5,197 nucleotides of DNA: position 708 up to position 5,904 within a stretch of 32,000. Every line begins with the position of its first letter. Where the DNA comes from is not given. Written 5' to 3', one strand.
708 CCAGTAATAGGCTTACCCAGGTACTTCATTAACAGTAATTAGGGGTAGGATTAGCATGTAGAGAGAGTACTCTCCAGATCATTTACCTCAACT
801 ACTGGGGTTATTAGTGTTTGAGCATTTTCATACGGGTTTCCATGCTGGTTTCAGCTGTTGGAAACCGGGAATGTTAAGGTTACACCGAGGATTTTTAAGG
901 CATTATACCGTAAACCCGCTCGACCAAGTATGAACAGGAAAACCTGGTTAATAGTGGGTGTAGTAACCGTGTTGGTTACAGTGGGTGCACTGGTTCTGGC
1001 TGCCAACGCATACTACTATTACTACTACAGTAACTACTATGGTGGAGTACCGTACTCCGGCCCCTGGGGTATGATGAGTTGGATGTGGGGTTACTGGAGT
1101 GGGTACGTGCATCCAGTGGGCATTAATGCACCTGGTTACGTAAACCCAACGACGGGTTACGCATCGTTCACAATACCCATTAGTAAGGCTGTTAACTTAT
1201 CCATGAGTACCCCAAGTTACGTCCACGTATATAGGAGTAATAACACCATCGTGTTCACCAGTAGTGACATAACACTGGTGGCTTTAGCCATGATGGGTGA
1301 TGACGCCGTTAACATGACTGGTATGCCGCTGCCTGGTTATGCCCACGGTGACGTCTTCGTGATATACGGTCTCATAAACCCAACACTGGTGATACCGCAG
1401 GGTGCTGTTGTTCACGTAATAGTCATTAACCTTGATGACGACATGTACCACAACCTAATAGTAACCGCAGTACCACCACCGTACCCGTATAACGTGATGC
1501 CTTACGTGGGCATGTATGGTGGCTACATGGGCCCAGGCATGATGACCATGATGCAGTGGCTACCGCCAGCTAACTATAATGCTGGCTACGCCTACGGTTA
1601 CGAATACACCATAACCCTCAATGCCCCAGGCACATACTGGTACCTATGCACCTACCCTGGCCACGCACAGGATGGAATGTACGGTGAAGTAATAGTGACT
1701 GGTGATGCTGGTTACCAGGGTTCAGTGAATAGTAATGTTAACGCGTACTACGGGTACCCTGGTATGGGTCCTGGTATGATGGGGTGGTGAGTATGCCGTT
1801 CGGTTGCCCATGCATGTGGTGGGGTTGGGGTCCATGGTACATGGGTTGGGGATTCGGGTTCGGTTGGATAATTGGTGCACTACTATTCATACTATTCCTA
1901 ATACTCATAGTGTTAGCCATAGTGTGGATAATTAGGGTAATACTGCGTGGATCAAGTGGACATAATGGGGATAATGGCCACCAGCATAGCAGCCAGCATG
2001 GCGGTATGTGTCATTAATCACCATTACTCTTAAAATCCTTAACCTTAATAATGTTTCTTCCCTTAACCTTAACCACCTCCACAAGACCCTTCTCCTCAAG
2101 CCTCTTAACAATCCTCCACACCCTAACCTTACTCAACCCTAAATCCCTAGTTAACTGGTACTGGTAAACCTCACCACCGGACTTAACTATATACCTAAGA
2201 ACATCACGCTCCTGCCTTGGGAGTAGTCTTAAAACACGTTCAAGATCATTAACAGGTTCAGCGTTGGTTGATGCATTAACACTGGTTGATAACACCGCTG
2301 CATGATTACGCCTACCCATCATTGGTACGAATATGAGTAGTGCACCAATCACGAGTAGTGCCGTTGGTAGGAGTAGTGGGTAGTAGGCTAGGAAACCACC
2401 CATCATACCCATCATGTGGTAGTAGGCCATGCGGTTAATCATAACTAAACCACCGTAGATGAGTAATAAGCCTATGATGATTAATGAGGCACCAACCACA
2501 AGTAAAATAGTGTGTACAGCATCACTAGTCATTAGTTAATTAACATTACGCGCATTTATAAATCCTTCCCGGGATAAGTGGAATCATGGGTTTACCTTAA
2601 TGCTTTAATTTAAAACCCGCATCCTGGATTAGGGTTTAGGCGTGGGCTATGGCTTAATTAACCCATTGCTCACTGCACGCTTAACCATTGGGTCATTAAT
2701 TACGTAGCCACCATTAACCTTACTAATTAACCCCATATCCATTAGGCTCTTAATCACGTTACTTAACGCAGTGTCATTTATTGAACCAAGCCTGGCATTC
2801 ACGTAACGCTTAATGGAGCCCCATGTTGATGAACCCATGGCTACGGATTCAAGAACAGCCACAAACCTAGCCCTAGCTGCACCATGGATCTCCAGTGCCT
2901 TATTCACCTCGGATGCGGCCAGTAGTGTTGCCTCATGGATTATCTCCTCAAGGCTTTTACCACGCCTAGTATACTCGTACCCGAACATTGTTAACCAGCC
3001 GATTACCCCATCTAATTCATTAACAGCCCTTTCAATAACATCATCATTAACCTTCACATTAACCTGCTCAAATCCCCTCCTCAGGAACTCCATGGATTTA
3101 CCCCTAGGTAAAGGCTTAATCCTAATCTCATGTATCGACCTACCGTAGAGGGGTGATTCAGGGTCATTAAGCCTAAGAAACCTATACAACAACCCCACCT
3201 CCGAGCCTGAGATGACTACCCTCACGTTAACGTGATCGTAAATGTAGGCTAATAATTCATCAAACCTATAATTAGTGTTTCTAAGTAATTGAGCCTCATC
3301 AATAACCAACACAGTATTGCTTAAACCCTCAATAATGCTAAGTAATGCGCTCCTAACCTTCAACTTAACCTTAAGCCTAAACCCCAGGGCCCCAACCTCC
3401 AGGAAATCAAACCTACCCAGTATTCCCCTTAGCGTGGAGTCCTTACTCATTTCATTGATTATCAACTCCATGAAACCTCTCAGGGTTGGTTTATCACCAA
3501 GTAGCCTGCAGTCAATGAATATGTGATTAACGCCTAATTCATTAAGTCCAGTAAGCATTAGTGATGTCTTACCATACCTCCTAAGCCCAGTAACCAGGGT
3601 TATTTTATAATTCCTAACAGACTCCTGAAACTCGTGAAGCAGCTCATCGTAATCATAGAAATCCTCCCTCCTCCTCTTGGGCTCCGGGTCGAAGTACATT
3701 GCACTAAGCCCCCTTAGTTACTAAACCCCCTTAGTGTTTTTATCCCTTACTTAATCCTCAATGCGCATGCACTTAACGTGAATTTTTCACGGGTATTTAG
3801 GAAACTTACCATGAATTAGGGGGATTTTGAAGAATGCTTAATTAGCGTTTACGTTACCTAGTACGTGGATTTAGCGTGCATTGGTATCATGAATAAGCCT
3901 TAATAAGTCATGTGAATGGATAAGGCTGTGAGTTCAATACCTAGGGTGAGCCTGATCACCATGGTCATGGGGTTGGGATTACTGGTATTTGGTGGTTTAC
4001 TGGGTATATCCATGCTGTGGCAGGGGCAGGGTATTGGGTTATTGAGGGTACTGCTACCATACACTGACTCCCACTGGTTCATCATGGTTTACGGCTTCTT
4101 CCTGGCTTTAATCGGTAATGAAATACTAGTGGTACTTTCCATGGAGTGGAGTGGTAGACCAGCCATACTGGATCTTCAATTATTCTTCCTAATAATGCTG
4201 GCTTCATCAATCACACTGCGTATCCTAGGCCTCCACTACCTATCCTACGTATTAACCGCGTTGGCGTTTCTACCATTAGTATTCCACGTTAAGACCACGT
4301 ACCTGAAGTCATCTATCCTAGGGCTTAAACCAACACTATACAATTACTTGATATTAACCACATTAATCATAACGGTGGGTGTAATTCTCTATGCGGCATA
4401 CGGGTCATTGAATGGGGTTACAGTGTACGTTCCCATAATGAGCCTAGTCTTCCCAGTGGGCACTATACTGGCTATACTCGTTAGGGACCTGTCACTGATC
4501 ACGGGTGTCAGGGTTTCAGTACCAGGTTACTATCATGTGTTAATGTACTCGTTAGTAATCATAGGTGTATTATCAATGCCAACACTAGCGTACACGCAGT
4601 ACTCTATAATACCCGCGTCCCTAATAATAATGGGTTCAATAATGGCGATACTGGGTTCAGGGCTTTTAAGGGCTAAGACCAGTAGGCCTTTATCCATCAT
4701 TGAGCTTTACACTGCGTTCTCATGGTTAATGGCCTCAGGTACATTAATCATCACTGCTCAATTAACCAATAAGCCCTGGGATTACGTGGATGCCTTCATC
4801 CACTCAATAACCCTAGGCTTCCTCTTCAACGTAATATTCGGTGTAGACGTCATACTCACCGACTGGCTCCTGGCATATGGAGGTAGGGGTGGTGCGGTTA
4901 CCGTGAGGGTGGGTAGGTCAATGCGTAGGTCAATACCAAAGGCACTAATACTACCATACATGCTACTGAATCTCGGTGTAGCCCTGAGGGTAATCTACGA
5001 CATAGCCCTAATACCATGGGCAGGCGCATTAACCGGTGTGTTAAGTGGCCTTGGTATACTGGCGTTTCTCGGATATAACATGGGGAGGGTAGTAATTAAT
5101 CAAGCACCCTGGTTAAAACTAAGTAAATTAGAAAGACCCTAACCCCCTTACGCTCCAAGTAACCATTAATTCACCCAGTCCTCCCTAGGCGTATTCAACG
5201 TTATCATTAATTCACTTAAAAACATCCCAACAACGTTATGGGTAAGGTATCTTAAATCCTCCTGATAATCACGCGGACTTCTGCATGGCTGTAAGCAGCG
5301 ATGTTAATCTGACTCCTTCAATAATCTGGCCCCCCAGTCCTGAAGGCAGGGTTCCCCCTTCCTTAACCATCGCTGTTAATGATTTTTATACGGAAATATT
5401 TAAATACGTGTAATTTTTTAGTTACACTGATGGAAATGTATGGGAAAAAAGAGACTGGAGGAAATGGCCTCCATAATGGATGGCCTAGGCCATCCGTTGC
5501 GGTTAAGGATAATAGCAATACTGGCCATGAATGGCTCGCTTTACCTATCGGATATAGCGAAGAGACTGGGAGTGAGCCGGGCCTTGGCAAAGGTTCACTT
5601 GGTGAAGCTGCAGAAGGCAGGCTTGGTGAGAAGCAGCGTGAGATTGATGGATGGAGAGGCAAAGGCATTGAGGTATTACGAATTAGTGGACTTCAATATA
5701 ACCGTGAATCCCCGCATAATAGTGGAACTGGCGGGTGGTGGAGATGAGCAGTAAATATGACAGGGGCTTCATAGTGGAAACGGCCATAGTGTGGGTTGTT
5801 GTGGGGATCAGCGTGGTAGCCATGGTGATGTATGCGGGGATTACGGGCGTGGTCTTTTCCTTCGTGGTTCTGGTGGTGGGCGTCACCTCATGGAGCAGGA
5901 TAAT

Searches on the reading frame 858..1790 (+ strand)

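Call 46: search_protein_families(library=pfam, proteins=[window:858-1790:+], max_evalue=0.001)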
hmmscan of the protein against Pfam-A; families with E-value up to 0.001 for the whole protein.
window:858-1790:+ (310 aa): 3 families
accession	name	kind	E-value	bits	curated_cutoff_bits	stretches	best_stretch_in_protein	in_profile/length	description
PF00127.26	Copper-bind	-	1.3e-06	29.2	21.2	1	243-280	63-98/99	Copper binding proteins, plastocyanin/azurin family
PF06525.17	SoxE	-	0.00031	20.7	21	0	178-282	42-140/149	Sulfocyanin (SoxE) domain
PF23509.1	MSMEG_3727_PQQ-assoc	-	0.00095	19.1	27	1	250-286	104-140/152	MSMEG_3727, PQQ-associated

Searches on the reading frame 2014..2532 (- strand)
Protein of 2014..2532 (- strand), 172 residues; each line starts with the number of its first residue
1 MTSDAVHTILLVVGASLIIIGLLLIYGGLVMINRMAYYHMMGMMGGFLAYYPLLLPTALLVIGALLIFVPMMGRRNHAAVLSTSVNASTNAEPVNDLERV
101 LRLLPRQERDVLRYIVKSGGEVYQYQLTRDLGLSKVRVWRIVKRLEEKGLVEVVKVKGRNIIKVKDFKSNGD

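Call 46: search_protein_families(library=pfam, proteins=[window:2014-2532:-], max_evalue=0.001)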
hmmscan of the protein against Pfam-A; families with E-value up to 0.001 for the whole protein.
window:2014-2532:- (172 aa): 5 families
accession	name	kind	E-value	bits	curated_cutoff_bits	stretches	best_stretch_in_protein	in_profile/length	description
PF12802.13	MarR_2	-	3.2e-09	37.3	27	1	104-155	3-54/61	MarR family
PF24034.1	DUF7343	-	7.3e-09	35.8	27.6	1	106-163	3-60/62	Domain of unknown function (DUF7343)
PF01978.25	TrmB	-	2.5e-05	24.5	25.6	1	108-166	10-66/68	Sugar-specific transcriptional regulator TrmB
PF13412.12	HTH_24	-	6.7e-05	22.8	21.9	1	108-152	5-48/48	Winged helix-turn-helix DNA-binding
PF01047.28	MarR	-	0.0004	20.6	24.6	1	111-153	8-49/59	MarR family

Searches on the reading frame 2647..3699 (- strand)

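Call 46: search_protein_families(library=pfam, proteins=[window:2647-3699:-], max_evalue=0.001)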
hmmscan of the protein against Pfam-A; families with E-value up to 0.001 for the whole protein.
window:2647-3699:- (350 aa): 4 families
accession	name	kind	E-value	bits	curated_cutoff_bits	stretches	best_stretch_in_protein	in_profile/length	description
PF01637.24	ATPase_2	-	2.2e-15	57.5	33.2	1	20-234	7-220/225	ATPase domain predominantly from Archaea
PF21100.3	MCM_C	-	1.3e-10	41.3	27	1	275-329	3-57/64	MCM protein C-terminal winged helix-turn-helix domain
PF13401.12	AAA_22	-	4.7e-09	37.1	27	1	31-167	5-124/130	AAA domain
PF13173.12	AAA_14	-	8.9e-09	35.9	27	0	116-173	51-105/129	AAA domain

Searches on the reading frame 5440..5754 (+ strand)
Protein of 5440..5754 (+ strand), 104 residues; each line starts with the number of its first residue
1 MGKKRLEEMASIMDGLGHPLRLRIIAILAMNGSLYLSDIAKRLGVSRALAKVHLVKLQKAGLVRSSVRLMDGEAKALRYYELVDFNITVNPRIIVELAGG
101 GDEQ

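Call 46: search_protein_families(library=pfam, proteins=[window:5440-5754:+], max_evalue=0.001)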
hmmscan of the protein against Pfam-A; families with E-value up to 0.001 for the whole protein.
window:5440-5754:+ (104 aa): 6 families
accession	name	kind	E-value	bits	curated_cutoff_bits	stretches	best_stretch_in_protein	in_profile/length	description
PF12840.13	HTH_20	-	5.8e-10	39.4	27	1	16-65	1-50/51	Helix-turn-helix domain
PF01022.26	HTH_5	-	2.8e-09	37.2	22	1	19-65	2-47/47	Bacterial regulatory protein, arsR family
PF12802.13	MarR_2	-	2.3e-06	28.1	27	1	21-64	7-51/61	MarR family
PF01047.28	MarR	-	2.4e-06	27.8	24.6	1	21-66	5-50/59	MarR family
PF13412.12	HTH_24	-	3.6e-06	26.9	21.9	1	20-64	4-48/48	Winged helix-turn-helix DNA-binding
PF02082.26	Rrf2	-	0.0007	20.2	30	1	22-65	9-55/132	Iron-dependent Transcriptional regulator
